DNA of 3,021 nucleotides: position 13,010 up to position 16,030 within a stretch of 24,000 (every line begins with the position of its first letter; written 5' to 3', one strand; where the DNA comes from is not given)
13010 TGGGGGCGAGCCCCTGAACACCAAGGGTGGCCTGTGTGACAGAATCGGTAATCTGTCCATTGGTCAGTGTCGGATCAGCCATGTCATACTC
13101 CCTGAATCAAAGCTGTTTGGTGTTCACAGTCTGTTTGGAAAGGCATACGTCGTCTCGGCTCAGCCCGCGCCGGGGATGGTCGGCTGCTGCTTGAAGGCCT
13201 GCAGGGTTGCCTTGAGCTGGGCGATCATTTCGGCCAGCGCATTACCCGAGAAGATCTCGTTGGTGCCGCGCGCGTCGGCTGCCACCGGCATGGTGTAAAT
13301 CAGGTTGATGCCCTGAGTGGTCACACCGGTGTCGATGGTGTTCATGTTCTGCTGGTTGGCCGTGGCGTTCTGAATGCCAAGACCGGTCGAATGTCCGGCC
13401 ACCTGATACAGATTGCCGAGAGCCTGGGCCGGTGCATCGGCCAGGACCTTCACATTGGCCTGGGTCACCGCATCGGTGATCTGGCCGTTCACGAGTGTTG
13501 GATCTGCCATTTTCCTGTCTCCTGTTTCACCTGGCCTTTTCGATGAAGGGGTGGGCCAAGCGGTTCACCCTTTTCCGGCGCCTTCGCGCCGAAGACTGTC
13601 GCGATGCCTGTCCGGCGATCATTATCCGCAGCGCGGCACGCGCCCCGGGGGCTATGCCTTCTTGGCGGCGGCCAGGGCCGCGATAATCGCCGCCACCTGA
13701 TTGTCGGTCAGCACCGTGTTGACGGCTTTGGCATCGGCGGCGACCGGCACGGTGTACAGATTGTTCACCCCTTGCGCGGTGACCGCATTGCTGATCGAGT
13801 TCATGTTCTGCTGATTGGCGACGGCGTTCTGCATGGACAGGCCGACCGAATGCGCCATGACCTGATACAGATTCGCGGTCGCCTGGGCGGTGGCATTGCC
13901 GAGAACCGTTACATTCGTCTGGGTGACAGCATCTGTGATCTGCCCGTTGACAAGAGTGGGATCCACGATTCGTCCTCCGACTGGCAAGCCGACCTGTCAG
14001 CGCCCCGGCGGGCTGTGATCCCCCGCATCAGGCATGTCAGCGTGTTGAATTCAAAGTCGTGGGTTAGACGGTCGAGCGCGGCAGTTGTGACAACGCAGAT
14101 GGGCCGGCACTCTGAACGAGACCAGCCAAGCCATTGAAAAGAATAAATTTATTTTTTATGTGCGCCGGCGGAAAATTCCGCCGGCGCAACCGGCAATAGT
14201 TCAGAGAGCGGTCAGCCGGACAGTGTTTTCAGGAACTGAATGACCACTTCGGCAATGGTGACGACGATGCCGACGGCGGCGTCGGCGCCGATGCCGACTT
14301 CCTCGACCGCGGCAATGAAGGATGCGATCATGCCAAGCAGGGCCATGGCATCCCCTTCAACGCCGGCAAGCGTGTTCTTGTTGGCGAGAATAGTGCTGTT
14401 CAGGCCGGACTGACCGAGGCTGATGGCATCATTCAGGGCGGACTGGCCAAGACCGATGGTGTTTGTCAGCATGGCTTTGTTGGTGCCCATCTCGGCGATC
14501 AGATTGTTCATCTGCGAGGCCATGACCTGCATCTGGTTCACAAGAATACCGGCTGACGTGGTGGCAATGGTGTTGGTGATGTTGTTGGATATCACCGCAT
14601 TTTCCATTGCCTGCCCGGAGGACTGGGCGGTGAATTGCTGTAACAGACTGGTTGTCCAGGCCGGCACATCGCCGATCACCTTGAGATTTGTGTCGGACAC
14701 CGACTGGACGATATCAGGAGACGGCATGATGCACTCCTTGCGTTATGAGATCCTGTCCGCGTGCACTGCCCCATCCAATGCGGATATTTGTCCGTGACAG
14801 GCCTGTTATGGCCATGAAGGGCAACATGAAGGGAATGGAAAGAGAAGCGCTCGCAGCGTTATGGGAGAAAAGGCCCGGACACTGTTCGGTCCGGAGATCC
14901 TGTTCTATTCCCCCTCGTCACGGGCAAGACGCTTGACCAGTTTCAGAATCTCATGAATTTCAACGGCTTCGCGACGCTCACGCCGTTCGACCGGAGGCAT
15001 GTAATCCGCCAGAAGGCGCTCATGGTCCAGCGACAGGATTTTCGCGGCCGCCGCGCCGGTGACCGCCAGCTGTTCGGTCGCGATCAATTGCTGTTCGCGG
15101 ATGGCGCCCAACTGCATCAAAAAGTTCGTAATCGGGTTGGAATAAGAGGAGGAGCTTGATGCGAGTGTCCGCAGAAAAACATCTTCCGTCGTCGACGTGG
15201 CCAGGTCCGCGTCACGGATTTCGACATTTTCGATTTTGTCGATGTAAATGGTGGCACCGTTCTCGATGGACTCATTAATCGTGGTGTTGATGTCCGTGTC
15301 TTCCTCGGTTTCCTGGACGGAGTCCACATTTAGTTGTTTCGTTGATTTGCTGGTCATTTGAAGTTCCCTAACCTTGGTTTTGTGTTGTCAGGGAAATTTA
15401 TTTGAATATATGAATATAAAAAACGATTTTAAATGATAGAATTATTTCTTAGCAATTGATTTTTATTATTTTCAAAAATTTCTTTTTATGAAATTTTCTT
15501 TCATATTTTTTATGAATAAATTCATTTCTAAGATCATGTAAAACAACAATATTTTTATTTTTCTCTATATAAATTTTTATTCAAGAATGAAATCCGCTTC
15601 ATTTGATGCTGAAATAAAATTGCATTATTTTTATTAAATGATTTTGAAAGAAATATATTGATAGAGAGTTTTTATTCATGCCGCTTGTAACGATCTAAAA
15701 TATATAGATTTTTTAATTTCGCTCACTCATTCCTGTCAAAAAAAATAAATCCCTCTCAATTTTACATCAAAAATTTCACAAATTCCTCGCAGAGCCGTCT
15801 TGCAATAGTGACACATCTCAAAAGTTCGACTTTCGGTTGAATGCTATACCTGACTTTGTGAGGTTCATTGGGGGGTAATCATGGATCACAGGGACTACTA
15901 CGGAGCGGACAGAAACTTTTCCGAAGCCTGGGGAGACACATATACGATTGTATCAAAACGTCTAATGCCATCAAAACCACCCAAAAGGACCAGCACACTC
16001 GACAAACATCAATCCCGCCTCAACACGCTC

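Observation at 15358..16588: Roughly 520-bp extreme AT island plus divergent ECF sigma factor as the probable reb switch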

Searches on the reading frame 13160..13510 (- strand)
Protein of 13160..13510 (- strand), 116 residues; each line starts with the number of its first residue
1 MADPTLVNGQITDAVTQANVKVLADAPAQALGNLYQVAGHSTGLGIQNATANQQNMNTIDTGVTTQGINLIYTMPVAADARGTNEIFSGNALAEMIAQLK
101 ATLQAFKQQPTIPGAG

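Call 6: search_protein_families(library=pfam, proteins=[window:13160-13510:-], max_evalue=0.01)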
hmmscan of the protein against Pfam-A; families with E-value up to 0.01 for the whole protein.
window:13160-13510:- (116 aa): 1 family
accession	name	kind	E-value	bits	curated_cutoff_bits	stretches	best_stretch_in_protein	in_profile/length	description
PF11747.13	RebB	-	3.9e-28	97.8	24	1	11-77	1-67/68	Killing trait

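Call 24: find_related_loci(query=A2, collection=genome_contigs, flank=10000)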
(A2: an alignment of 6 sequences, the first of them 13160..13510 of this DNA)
Query A2 (116 aa) in genome_contigs; peptide patterns used: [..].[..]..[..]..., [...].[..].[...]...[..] (x = any residue, [..] = any of these).
162 stretches matched a pattern; 72 encode a relative of the query (tblastn E <= 1e-3); 72 distinct loci.
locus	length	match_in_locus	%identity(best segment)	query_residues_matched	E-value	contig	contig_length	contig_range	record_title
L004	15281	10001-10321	79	1-107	5e-53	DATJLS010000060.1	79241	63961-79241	MAG TPA_asm: Acetobacteraceae bacterium isolate SMAG_U14815 k141_1854789, whole genome shotgun sequence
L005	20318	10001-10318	77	1-106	9e-52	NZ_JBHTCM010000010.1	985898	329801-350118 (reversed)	Rhodocista pekingensis strain CGMCC 1.2194 platanus_K_17_124_10, whole genome shotgun sequence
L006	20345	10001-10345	68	1-116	5e-45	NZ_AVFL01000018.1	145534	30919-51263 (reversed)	Skermanella stibiiresistens SB22 contig21, whole genome shotgun sequence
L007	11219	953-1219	78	1-89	1e-40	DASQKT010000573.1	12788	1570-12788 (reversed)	MAG TPA_asm: Skermanella sp. isolate SMAG_U11919 k141_251974, whole genome shotgun sequence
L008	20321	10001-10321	60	1-107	7e-40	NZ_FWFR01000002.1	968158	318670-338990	Oceanibacterium hippocampi strain CECT 7691, whole genome shotgun sequence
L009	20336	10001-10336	55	1-113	1e-36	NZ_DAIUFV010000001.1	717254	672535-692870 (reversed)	MAG: Sneathiella sp. isolate CTOTU46467 NODE_1_length_717254_cov_14.368154, whole genome shotgun sequence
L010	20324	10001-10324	55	1-108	1e-36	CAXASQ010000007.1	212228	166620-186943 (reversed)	MAG TPA_asm: uncultured Alphaproteobacteria bacterium isolate ERR594368_binner123_Refined_8 genome assembly, contig: ERZ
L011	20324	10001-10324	55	1-108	1e-36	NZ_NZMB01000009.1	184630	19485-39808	MAG: Sneathiella sp. isolate IN21 9629, whole genome shotgun sequence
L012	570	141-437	67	1-99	1e-39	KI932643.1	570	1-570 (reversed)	MAG: Candidatus Entotheonella sp. TSY1 genomic scaffold TSY1_scaffold00914, whole genome shotgun sequence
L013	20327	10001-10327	56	1-109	2e-36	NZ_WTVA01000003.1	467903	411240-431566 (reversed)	Sneathiella chungangensis strain KCTC 32476 scaffold3, whole genome shotgun sequence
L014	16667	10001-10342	54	1-113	3e-36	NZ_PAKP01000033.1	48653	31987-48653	MAG: Sneathiella sp. isolate SAT66 MHASMcontig_2204627, whole genome shotgun sequence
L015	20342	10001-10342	54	1-113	5e-36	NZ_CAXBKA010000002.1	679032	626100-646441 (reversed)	MAG: uncultured Sneathiella sp. isolate ERR2762155_concoct_61 ERZ3421563.4, whole genome shotgun sequence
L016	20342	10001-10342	54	1-113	4e-36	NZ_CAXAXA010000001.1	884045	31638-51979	MAG: uncultured Sneathiella sp. isolate ERR599372_concoct_65 ERZ2772621.1, whole genome shotgun sequence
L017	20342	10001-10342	54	1-113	3e-36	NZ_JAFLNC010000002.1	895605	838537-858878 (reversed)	Sneathiella sedimenti strain CAU 1612 contig2, whole genome shotgun sequence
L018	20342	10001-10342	54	1-113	2e-35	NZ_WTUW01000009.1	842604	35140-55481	Sneathiella litorea strain DP05 C53, whole genome shotgun sequence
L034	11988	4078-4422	47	1-114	2e-30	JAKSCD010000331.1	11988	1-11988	MAG: Sneathiellales bacterium isolate MAG.259 k141_1740067, whole genome shotgun sequence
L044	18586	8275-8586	48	1-101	1e-20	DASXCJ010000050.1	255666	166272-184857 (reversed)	MAG TPA_asm: Rhizomicrobium sp. isolate SMAG_U5057 k141_3625193, whole genome shotgun sequence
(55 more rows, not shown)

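Call 78: search_protein_families(library=pfam, proteins=[L018:3676-6669:-, L018:2936-3679:-, L018:1973-2923:-, L018:476-1921:+, L018:11728-13533:+, L018:13667-14125:+, L018:14127-16394:+, L018:16449-17129:+, L018:17213-18337:+, L018:18237-19796:+], max_evalue=0.0001)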
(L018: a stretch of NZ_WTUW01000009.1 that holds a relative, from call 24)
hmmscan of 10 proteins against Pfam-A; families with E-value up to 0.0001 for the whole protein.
L018:3676-6669:- (997 aa): 3 families
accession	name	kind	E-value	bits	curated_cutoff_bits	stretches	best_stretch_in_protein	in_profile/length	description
PF00384.28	Molybdopterin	-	9.6e-23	81.2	24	1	78-595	2-335/353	Molybdopterin oxidoreductase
PF04879.21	Molybdop_Fe4S4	-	1.8e-17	63.5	22.7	1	22-73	3-54/55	Molybdopterin oxidoreductase Fe4S4 domain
PF01568.27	Molydop_binding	-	2.5e-14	53.7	26.8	1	779-859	1-82/110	Molydopterin dinucleotide binding domain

L018:2936-3679:- (247 aa): 10 families
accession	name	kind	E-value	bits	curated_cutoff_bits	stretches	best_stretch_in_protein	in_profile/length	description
PF13247.11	Fer4_11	-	1.9e-24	86.2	26.2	1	77-177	4-99/100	4Fe-4S dicluster domain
PF12838.12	Fer4_7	-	7.3e-14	52.4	27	1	22-99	2-52/52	4Fe-4S dicluster domain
PF13237.11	Fer4_10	-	1.1e-10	41.7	25.5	1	80-127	6-53/53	4Fe-4S dicluster domain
PF00037.32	Fer4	-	1.4e-10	41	21.1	1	110-131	2-23/24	4Fe-4S binding domain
PF12837.12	Fer4_6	-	1.5e-10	41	25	1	108-130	1-23/24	4Fe-4S binding domain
PF12797.12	Fer4_2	-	4.1e-10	39.4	24.5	1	108-128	2-22/22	4Fe-4S binding domain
PF13187.11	Fer4_9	-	5.4e-10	39.6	27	1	22-99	2-51/52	4Fe-4S dicluster domain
PF12798.12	Fer4_3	-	1.2e-06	29.3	27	0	116-130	1-15/15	4Fe-4S binding domain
PF13183.11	Fer4_8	-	2.5e-06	28.4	27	0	19-98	2-67/68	4Fe-4S dicluster domain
PF14697.11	Fer4_21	-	3.6e-05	24.2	35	1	81-128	6-53/59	4Fe-4S dicluster domain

L018:1973-2923:- (316 aa): 1 family
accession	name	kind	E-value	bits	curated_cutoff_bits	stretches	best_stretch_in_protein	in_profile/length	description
PF04976.17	DmsC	-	1.1e-18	68.1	22.3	1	7-300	10-273/275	DMSO reductase anchor subunit (DmsC)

L018:476-1921:+ (481 aa): 2 families
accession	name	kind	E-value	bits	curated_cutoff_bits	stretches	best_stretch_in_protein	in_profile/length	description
PF00270.35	DEAD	-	2.2e-49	167.8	26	1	48-218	1-166/167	DEAD/DEAH box helicase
PF00271.37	Helicase_C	-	1.3e-33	116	23.5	1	254-364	2-110/110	Helicase conserved C-terminal domain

L018:11728-13533:+ (601 aa): 5 families
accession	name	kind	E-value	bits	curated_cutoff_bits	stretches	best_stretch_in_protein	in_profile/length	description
PF09382.16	RQC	-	6.4e-38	129.5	23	1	401-510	2-111/114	RQC domain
PF00270.35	DEAD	-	7e-26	91.4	26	1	22-179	4-162/167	DEAD/DEAH box helicase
PF00570.28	HRDC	-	9.5e-21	74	23.8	1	530-596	2-68/68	HRDC domain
PF16124.10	RecQ_Zn_bind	-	7.6e-19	68.7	25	1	336-398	2-66/66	RecQ zinc-binding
PF00271.37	Helicase_C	-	7.6e-19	68.4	23.5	1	219-324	6-110/110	Helicase conserved C-terminal domain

L018:13667-14125:+ (152 aa): 2 families
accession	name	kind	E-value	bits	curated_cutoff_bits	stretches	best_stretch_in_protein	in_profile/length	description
PF01799.25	Fer2_2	-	2e-28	98.7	30.3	1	72-143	1-75/75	[2Fe-2S] binding domain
PF00111.32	Fer2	-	1.3e-08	35.1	21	1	5-61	2-58/77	2Fe-2S iron-sulfur cluster binding domain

L018:14127-16394:+ (755 aa): 2 families
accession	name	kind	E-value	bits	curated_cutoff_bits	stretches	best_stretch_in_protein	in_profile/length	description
PF02738.23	MoCoBD_1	-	2e-29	102.9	27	1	346-581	10-241/244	Molybdopterin cofactor-binding domain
PF20256.3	MoCoBD_2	-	2.7e-26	93.2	27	2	627-703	205-283/283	Molybdopterin cofactor-binding domain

L018:16449-17129:+ (226 aa): 1 family
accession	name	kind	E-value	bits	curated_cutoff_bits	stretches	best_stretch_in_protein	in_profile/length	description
PF03352.18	Adenine_glyco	-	1.6e-18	67.6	25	1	45-133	25-113/177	Methyladenine glycosylase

L018:17213-18337:+ (374 aa): 1 family
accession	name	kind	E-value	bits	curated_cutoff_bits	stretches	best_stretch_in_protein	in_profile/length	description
PF02515.22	CoA_transf_3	-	6.6e-106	354.9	23.3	1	5-365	1-366/366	CoA-transferase family III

L018:18237-19796:+ (519 aa): 3 families
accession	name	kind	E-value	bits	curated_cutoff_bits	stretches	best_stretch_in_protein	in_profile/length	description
PF07690.21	MFS_1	-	1.3e-52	179.3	33.4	1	60-451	2-346/347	Major Facilitator Superfamily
PF00083.30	Sugar_tr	-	3.9e-10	39.6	22.3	1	67-231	13-193/452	Sugar (and other) transporter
PF13347.12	MFS_2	-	3.1e-05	23.2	27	0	35-269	206-426/427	MFS/sugar transport protein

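Call 88: search_protein_families(library=ncbifam, proteins=[L018:11339-11665:+, L007:4323-4637:+], max_evalue=0.01)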
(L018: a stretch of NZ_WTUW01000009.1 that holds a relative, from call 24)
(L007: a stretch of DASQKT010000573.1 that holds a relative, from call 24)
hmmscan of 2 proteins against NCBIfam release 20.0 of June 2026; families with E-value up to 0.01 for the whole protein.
L018:11339-11665:+ (109 aa): 8 families
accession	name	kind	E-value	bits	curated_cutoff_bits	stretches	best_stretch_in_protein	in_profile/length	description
NF033516.0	transpos_IS3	equivalog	1.1e-09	38.1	160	1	23-97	3-82/369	IS3 family transposase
NF033545.0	transpos_IS630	equivalog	4.9e-08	32.8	100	1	27-97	5-72/299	IS630 family transposase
NF033577.2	transpos_IS481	equivalog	1.1e-07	31.7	224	1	26-101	5-78/284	IS481 family transposase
NF033594.2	transpos_ISNCY_2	equivalog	0.00054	19.2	250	1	35-91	11-67/368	ISNCY family transposase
NF047595.1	IS66_ISRel24_TnpA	equivalog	0.0011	19.6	74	1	16-63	3-47/113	IS66-like element accessory protein TnpA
NF047593.1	IS66_ISAeme5_TnpA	equivalog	0.0019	18.7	28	0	34-75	17-59/79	IS66 family insertion sequence element accessory protein TnpA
NF033546.1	transpos_IS21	equivalog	0.0048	16.5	160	1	29-99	3-81/294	IS21 family transposase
NF006928.0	PRK09413.1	subfamily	0.0076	16.7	229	0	16-63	11-58/121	IS2 repressor TnpA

L007:4323-4637:+ (105 aa): 6 families
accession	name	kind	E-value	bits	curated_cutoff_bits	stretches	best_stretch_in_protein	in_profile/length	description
NF033516.0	transpos_IS3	equivalog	8.2e-10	38.4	160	1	29-100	3-80/369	IS3 family transposase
NF047595.1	IS66_ISRel24_TnpA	equivalog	1.4e-06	28.8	74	1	21-64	2-46/113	IS66-like element accessory protein TnpA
NF033545.0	transpos_IS630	equivalog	0.0024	17.4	100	1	29-92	2-72/299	IS630 family transposase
NF038385.1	IS66_access_TnpA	equivalog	0.0028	17.2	150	1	20-69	85-135/190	IS66-like element accessory protein TnpA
NF033577.2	transpos_IS481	equivalog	0.003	17.1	224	1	29-72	2-49/284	IS481 family transposase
NF010512.0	PRK13922.12-1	equivalog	0.0054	16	336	1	52-103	59-112/287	rod shape-determining protein MreC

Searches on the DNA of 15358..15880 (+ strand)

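Call 72: search_dna_similar(query=window:15358-15880:+, collection=plasmids, mode=distant, max_rows=5)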
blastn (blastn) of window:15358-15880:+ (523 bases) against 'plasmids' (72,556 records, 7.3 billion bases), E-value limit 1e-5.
No match.
